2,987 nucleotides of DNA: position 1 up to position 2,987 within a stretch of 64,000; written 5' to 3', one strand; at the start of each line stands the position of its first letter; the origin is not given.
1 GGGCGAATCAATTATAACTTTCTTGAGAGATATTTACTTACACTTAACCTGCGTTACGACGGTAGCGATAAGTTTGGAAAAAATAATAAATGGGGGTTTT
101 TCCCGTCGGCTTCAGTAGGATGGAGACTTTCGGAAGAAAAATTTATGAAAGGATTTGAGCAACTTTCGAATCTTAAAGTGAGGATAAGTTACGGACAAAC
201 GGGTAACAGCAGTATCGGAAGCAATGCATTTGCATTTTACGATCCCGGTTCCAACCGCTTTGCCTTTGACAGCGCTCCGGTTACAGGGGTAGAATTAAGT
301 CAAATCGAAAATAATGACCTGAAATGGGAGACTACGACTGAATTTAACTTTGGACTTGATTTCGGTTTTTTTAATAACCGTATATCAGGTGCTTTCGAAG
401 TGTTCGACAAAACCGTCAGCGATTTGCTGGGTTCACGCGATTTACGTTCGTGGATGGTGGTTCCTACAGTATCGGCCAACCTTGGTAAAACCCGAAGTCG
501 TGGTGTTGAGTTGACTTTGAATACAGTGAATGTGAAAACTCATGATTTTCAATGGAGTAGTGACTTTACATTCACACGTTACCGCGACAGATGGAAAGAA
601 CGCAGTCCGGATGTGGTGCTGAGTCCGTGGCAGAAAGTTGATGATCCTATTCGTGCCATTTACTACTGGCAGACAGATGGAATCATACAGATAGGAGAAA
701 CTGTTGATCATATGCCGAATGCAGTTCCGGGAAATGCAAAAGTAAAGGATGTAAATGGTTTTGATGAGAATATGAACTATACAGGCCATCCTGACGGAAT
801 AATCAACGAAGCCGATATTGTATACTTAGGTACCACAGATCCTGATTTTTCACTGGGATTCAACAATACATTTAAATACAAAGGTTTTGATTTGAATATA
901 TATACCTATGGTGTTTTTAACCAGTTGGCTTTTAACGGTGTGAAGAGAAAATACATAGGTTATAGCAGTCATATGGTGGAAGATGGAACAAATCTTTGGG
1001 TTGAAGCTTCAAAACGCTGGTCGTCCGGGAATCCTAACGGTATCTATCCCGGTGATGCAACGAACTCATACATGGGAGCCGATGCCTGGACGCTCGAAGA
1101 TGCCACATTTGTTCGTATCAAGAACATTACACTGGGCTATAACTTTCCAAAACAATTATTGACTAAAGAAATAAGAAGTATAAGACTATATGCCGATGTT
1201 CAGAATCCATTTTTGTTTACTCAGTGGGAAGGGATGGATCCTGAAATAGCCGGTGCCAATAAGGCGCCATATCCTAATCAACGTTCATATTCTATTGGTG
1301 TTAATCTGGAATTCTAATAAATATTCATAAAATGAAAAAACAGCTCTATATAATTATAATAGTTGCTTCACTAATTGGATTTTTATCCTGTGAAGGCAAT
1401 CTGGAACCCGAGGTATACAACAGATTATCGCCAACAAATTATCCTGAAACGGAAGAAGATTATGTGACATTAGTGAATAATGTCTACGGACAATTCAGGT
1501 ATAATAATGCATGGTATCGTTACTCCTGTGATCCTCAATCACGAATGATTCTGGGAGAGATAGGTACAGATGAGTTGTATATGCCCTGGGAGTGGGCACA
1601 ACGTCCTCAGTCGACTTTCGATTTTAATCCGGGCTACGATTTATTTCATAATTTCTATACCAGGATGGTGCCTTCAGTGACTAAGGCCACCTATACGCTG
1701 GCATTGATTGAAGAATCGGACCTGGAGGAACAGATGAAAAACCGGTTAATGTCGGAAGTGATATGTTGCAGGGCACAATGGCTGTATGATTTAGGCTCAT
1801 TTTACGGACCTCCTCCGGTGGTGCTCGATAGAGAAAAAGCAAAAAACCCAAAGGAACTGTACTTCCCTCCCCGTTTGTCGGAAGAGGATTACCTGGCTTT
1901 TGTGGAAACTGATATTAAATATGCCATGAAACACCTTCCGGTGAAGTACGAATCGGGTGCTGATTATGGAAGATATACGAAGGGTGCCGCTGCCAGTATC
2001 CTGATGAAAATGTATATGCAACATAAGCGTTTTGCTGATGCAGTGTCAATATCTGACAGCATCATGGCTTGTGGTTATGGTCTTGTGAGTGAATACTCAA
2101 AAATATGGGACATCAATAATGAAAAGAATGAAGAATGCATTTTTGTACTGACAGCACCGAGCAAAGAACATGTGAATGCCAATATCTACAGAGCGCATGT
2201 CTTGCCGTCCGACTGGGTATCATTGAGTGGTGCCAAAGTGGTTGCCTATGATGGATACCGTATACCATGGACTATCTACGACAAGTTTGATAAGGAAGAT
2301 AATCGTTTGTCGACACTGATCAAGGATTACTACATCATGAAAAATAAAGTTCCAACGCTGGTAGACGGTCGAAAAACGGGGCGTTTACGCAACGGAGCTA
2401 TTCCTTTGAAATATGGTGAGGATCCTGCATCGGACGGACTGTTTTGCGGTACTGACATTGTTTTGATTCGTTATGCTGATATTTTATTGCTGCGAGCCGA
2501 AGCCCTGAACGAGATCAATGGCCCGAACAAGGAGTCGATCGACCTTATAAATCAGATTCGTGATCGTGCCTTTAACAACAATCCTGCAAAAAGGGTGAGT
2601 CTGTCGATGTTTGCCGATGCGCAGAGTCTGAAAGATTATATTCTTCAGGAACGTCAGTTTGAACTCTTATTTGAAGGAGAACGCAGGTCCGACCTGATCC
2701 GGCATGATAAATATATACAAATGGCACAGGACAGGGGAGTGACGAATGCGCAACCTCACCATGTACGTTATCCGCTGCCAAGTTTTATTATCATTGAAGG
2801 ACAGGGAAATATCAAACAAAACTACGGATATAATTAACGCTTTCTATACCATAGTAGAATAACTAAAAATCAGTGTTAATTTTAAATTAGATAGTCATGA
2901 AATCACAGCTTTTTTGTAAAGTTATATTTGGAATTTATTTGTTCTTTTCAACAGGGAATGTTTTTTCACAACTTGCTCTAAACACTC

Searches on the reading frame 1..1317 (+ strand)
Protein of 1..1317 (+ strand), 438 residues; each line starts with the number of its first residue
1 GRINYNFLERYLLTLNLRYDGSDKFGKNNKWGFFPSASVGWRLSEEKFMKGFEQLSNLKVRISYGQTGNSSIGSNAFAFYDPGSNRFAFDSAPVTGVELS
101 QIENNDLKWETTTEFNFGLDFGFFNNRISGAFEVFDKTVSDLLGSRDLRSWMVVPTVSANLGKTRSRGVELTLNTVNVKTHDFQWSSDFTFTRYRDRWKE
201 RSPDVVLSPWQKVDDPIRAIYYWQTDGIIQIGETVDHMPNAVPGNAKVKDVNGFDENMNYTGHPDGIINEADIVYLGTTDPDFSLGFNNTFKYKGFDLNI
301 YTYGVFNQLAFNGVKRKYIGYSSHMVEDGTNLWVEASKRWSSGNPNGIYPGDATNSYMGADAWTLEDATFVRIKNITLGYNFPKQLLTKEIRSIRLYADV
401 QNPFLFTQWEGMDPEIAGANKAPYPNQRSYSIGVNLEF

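Call 13: search_protein_families(library=pfam, proteins=[window:1-1317:+], max_evalue=0.001)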
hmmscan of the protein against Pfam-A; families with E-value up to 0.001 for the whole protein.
window:1-1317:+ (438 aa): 1 family
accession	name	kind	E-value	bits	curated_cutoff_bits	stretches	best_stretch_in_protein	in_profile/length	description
PF00593.30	TonB_dep_Rec_b-barrel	-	3.7e-23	83.5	27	1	4-402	178-435/436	TonB dependent receptor-like, beta-barrel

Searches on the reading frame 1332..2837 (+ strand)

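Call 13: search_protein_families(library=pfam, proteins=[window:1332-2837:+], max_evalue=0.001)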
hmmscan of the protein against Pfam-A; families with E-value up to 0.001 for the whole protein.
window:1332-2837:+ (501 aa): 2 families
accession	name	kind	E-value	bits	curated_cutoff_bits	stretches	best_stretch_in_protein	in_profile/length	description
PF07980.17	SusD_RagB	-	7.1e-24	85.4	23.1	1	307-464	64-240/297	SusD family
PF14322.12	SusD-like_3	-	2.7e-09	38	27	1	103-228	72-190/191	Starch-binding associating with outer membrane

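Call 92: search_protein_families(library=ncbifam, proteins=[window:1332-2837:+], max_evalue=0.001)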
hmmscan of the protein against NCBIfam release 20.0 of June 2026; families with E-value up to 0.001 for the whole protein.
window:1332-2837:+ (501 aa): 2 families
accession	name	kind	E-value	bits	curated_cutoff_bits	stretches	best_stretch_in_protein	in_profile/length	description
NF033071.0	SusD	exception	9.9e-22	76.9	725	2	364-500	427-558/558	starch-binding outer membrane lipoprotein SusD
NF033072.0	NanU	exception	5.4e-07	29.1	425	0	1-462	1-489/521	SusD family outer membrane lipoprotein NanU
